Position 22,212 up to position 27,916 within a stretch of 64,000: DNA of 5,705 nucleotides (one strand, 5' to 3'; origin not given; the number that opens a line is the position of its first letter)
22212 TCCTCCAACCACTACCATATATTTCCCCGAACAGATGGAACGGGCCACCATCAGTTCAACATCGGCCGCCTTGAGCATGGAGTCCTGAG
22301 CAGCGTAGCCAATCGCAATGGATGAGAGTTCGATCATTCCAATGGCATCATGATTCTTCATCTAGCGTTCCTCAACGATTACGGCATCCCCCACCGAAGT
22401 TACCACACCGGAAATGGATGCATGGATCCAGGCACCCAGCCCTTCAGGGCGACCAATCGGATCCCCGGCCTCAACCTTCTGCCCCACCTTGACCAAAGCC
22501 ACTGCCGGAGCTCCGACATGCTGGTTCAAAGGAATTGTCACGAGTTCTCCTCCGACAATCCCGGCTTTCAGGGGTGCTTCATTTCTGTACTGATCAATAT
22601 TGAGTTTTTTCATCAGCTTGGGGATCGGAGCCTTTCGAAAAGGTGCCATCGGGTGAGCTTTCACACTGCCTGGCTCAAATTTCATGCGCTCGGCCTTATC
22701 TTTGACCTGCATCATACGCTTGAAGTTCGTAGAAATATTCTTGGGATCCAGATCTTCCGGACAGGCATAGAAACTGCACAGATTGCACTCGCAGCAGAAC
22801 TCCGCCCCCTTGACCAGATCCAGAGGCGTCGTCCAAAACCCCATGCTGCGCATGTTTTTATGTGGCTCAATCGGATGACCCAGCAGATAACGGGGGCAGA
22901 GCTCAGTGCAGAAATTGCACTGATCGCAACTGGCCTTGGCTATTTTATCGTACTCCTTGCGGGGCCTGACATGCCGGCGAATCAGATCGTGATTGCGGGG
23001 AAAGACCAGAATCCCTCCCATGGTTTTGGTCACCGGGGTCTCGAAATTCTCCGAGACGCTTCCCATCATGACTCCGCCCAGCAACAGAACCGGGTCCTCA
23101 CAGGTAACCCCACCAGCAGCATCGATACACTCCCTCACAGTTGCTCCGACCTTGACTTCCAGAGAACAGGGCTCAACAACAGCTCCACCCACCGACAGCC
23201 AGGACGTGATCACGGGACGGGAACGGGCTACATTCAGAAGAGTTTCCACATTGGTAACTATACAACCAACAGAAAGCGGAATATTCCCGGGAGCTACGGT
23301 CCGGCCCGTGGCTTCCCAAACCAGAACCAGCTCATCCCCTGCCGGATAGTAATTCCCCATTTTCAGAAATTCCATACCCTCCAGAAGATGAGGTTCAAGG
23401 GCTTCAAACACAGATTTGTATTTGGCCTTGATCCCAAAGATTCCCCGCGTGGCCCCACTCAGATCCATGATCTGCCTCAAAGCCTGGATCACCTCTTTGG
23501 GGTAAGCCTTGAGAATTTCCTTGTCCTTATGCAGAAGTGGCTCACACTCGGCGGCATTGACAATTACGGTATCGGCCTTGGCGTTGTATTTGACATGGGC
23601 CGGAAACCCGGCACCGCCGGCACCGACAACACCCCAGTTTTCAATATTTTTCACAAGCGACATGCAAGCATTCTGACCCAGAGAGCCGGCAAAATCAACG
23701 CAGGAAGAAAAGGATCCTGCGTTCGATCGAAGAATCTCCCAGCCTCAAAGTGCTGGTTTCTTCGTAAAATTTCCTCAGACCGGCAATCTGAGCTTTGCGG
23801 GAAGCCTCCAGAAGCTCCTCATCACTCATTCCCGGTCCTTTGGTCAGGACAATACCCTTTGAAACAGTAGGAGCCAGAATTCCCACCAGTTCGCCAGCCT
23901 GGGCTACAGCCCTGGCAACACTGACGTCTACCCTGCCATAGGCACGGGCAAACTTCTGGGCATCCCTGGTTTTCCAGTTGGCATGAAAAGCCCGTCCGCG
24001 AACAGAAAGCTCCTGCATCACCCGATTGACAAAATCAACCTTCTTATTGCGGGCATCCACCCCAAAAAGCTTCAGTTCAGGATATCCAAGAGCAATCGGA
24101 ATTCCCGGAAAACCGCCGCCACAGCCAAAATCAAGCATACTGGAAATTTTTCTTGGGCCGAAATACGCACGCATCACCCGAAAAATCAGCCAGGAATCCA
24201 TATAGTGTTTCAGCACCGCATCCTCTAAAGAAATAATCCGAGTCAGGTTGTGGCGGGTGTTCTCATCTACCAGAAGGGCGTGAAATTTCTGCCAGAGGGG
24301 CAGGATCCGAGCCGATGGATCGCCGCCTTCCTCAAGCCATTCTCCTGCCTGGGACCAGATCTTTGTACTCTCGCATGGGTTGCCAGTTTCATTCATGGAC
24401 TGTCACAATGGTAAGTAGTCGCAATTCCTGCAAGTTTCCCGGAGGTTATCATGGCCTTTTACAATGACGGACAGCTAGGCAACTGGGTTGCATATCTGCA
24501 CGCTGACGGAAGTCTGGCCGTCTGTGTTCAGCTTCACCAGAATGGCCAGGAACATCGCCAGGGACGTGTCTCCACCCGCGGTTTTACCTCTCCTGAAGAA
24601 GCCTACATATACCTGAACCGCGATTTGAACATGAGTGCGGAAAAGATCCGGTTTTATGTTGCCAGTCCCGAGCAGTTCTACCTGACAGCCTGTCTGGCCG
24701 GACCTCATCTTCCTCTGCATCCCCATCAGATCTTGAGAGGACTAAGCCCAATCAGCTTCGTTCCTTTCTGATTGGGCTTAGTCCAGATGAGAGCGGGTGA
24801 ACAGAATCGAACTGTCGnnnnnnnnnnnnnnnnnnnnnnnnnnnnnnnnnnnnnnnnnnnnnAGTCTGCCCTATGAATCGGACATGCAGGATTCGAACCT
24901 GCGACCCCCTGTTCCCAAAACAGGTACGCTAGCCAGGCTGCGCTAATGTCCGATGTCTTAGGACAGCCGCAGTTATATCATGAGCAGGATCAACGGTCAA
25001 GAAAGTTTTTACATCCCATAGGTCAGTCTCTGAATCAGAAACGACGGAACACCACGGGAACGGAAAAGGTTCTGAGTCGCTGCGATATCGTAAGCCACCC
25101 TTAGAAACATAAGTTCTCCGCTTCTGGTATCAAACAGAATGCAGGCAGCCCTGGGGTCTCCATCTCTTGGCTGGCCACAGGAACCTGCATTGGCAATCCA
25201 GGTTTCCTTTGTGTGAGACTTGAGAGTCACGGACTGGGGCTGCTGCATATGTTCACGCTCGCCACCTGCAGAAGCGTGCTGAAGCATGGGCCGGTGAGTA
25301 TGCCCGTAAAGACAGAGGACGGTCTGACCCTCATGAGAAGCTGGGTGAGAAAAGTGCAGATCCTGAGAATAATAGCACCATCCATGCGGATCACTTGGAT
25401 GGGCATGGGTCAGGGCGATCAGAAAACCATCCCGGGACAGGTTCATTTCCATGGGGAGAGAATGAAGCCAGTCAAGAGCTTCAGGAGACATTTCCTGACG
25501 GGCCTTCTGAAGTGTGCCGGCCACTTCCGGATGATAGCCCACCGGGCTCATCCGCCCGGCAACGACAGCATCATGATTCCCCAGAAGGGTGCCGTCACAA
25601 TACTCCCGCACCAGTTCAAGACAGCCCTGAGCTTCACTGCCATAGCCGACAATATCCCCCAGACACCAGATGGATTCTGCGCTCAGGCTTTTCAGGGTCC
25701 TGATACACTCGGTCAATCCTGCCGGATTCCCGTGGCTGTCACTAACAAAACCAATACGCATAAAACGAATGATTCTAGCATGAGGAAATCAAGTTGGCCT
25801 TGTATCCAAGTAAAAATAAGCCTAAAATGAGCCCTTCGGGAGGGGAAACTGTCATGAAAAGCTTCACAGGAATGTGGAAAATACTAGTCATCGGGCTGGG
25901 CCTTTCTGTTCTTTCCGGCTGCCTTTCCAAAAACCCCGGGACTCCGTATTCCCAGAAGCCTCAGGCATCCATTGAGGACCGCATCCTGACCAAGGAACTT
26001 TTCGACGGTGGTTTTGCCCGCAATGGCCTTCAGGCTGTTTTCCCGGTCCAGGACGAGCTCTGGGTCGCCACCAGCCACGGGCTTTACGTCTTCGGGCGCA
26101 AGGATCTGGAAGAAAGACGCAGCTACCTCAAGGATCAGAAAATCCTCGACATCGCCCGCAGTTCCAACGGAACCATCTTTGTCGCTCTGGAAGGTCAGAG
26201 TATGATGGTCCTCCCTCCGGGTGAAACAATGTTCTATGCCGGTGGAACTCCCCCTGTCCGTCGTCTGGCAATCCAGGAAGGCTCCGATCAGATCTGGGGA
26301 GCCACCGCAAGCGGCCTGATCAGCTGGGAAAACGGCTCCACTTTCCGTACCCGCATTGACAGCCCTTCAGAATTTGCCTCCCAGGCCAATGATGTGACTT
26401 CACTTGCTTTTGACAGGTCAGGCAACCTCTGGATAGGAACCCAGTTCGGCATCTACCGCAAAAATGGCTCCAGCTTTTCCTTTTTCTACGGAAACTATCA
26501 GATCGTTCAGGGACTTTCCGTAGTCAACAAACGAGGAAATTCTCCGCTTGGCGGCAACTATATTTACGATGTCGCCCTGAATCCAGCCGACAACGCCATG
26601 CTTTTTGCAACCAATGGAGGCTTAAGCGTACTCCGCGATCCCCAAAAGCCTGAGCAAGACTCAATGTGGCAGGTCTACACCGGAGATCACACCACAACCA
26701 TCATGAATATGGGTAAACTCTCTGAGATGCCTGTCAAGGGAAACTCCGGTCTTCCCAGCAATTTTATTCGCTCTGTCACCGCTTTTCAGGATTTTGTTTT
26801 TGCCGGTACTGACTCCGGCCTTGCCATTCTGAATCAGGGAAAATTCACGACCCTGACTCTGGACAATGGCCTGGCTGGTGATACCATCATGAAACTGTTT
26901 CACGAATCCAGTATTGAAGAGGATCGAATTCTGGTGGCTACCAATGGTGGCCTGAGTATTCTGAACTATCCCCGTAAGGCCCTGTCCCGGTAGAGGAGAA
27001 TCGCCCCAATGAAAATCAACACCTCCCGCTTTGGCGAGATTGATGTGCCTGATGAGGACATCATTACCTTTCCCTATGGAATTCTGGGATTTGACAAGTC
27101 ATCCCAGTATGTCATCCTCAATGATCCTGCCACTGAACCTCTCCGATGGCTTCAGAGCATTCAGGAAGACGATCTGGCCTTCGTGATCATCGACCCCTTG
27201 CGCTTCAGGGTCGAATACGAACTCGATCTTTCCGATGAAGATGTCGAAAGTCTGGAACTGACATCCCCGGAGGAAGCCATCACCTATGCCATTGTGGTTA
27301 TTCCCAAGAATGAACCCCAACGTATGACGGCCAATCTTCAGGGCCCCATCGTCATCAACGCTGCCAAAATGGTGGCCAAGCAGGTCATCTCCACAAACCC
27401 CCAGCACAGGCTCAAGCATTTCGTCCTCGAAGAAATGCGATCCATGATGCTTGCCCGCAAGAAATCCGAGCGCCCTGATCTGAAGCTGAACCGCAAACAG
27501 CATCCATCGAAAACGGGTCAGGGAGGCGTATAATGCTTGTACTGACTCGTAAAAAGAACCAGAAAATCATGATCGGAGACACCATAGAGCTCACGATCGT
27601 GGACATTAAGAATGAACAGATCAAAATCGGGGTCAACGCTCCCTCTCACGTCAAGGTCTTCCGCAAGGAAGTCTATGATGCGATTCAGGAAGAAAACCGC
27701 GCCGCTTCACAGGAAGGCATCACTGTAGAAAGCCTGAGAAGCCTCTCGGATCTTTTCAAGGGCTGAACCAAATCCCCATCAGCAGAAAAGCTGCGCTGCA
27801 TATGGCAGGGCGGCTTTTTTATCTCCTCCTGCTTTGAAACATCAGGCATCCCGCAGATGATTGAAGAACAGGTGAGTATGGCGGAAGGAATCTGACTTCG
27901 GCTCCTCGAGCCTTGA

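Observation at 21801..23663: Orphan PduS-PduT (Fe-S flavoprotein + Fe-S tandem-BMC shell protein) pair wedged after rsmG, with no other microcompartment genes in 64 kb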

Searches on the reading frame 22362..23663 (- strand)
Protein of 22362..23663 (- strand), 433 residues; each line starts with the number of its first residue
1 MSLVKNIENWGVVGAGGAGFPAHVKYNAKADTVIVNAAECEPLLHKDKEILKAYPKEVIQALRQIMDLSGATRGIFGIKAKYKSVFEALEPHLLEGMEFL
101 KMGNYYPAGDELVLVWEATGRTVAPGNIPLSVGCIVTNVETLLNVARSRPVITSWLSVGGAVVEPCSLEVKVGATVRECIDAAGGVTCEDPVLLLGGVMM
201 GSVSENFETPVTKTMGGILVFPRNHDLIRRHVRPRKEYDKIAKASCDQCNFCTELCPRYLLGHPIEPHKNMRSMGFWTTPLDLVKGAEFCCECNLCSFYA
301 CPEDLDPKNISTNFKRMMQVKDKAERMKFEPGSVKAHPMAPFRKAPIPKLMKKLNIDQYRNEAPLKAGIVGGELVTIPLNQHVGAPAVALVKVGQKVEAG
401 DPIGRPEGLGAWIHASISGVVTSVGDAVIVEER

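Call 4: search_protein_families(library=pfam, proteins=[window:22362-23663:-], max_evalue=0.01)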
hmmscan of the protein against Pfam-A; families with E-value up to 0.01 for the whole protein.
window:22362-23663:- (433 aa): 5 families
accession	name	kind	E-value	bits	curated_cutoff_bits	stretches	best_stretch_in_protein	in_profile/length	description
PF01512.22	Complex1_51K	-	1.2e-38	132.8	31.2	1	7-146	1-149/150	Nuo51 FMN-binding domain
PF13375.12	RnfC_N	-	2.9e-15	56.6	25.6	1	374-430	29-86/101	RnfC Barrel sandwich hybrid domain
PF13534.11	Fer4_17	-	8.3e-13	49.1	22.2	1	245-306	1-61/61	4Fe-4S dicluster domain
PF10531.15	SLBB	-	6.4e-07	29.5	27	1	158-201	4-53/55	SLBB domain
PF22461.2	SLBB_2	-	0.00065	20.2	27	1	157-189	4-37/79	SLBB domain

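Call 5: search_protein_families(library=ncbifam, proteins=[window:22362-23663:-], max_evalue=0.01)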
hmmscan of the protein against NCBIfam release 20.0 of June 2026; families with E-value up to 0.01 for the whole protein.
window:22362-23663:- (433 aa): 7 families
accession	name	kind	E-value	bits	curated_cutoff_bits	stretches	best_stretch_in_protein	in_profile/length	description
TIGR01945.1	rnfC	subfamily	8e-60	202.6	245.95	2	3-306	124-419/435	RnfABCDGE type electron transport complex subunit C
TIGR04481.1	PR_assoc_PrdC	equivalog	4.1e-59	200.5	490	2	3-220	76-304/425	proline reductase-associated electron transfer protein PrdC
NF003454.1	PRK05035.1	equivalog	1.1e-50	172.7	345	2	2-304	125-421/556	electron transport complex subunit RsxC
NF041837.1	rnfC_Methano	equivalog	1e-25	90.5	650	3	116-303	238-411/438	Rnf electron transport complex subunit RnfC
TIGR01959.1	nuoF_fam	equivalog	9e-12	44.1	558.65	1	3-99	38-140/410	NADH-quinone oxidoreductase subunit NuoF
NF010120.0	PRK13596.1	equivalog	1.2e-09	37.2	389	1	3-62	43-109/433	NADH-quinone oxidoreductase subunit NuoF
NF008436.0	PRK11278.1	equivalog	0.001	18.1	749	0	3-90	51-145/448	NADH-quinone oxidoreductase subunit NuoF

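Call 33: search_solved_structures(query=window:22365-23663:-, show_alignments=2, max_evalue=0.00001)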
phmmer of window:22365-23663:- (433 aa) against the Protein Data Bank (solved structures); distinct sequences matched with E-value up to 0.00001: 3.
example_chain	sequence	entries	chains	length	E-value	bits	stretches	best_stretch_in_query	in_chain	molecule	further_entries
7zc6_C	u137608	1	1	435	2e-46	162.1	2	4-302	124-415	RnfC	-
9eri_C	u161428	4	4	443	1.2e-38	136.5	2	4-303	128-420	Na(+)-translocating ferredoxin:NAD(+) oxidoreductase complex subunit C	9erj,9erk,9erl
8ahx_C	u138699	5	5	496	2.5e-33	118.9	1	5-305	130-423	Ion-translocating oxidoreductase complex subunit C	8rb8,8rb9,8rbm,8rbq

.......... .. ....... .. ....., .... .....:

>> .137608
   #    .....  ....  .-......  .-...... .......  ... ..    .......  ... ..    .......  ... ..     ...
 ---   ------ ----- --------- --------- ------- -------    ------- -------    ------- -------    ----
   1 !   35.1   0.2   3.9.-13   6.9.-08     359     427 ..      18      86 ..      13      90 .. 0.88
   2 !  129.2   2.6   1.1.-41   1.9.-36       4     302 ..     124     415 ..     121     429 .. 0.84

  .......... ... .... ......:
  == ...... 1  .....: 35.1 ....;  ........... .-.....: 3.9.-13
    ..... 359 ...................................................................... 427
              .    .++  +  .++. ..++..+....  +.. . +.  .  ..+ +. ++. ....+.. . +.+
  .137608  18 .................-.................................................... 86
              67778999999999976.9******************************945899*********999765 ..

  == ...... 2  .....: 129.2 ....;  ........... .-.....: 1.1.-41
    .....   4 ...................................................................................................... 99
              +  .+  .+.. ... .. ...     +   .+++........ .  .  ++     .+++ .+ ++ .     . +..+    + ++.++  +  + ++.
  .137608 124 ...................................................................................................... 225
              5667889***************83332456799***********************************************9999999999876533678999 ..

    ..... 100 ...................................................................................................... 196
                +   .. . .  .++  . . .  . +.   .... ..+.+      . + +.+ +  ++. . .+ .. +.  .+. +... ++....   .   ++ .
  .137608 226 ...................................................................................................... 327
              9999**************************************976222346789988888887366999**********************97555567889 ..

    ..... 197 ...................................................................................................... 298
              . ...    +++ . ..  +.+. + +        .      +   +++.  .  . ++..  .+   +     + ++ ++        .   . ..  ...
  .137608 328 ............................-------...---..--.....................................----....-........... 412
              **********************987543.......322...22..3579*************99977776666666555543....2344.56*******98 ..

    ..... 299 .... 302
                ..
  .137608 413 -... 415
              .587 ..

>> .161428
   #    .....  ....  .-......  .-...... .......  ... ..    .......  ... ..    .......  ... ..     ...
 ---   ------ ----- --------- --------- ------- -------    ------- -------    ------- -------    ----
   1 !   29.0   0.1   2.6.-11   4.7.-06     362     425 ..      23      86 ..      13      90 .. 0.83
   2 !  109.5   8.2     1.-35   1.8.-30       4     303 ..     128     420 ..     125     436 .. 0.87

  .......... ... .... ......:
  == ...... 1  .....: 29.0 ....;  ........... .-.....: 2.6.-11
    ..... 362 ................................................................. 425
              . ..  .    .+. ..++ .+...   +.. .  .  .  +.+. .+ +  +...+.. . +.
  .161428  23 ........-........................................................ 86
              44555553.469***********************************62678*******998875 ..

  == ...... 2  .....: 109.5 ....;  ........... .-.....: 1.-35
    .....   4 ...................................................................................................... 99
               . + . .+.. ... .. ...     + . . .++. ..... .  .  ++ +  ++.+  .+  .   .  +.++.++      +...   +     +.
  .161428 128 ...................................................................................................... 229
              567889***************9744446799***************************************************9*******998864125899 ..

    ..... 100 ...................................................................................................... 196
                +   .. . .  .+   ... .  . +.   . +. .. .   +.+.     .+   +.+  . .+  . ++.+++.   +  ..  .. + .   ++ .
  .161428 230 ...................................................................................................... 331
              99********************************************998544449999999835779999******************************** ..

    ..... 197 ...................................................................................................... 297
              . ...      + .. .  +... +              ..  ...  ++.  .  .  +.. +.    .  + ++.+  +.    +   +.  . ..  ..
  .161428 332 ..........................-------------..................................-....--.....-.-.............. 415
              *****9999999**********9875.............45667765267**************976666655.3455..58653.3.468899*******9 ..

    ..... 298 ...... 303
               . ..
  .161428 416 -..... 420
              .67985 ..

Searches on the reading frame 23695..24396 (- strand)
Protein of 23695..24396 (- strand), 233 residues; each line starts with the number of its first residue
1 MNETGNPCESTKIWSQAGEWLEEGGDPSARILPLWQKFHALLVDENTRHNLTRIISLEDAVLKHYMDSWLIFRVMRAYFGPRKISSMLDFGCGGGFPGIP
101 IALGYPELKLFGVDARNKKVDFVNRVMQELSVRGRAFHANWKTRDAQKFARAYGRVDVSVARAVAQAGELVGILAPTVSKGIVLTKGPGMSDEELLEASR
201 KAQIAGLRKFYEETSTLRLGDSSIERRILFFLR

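Call 4: search_protein_families(library=pfam, proteins=[window:23695-24396:-], max_evalue=0.01)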
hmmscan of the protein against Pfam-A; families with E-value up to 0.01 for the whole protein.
window:23695-24396:- (233 aa): 5 families
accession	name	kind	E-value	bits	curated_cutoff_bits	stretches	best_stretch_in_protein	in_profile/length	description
PF02527.21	GidB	-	5.2e-22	78.5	27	1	36-208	6-169/184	rRNA small subunit methyltransferase G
PF13649.12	Methyltransf_25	-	0.00052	21.1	27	1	88-162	2-71/97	Methyltransferase domain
PF05175.20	MTS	-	0.0011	19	23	1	85-141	33-90/170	Methyltransferase small domain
PF13847.12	Methyltransf_31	-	0.0012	19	27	1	86-165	6-84/145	Methyltransferase domain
PF08242.18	Methyltransf_12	-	0.0073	17.5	30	0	88-166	1-76/98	Methyltransferase domain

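Call 5: search_protein_families(library=ncbifam, proteins=[window:23695-24396:-], max_evalue=0.01)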
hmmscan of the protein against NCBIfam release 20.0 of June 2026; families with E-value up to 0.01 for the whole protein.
window:23695-24396:- (233 aa): 5 families
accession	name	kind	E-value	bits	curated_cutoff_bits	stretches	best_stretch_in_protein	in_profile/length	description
TIGR00138.1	rsmG_gidB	equivalog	3.1e-24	85.6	99.5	1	36-209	2-166/183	16S rRNA (guanine(527)-N(7))-methyltransferase RsmG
TIGR02469.1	CbiT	equivalog_domain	0.00048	20.4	78.3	1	80-133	16-69/124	precorrin-6Y C5,15-methyltransferase (decarboxylating) subunit CbiT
TIGR03534.1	RF_mod_PrmC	equivalog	0.00079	19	199.1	1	70-144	75-150/253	peptide chain release factor N(5)-glutamine methyltransferase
NF006138.0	PRK08287.1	equivalog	0.0041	17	210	1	83-132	31-80/189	decarboxylating cobalt-precorrin-6B (C(15))-methyltransferase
TIGR01983.1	UbiG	equivalog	0.0083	15.5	102.95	1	83-158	49-119/228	bifunctional 2-polyprenyl-6-hydroxyphenol methylase/3-demethylubiquinol 3-O-methyltransferase UbiG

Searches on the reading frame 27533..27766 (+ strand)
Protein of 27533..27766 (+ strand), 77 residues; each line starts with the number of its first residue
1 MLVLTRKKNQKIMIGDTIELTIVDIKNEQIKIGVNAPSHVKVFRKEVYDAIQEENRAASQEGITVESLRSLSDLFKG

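Call 39: search_protein_families(library=pfam, proteins=[window:27533-27766:+], max_evalue=0.0001)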
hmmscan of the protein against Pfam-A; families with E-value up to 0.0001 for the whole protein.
window:27533-27766:+ (77 aa): 1 family
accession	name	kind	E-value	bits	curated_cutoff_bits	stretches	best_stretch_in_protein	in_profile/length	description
PF02599.21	CsrA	-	1e-24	86.7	27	1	1-53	1-53/53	Global regulator protein family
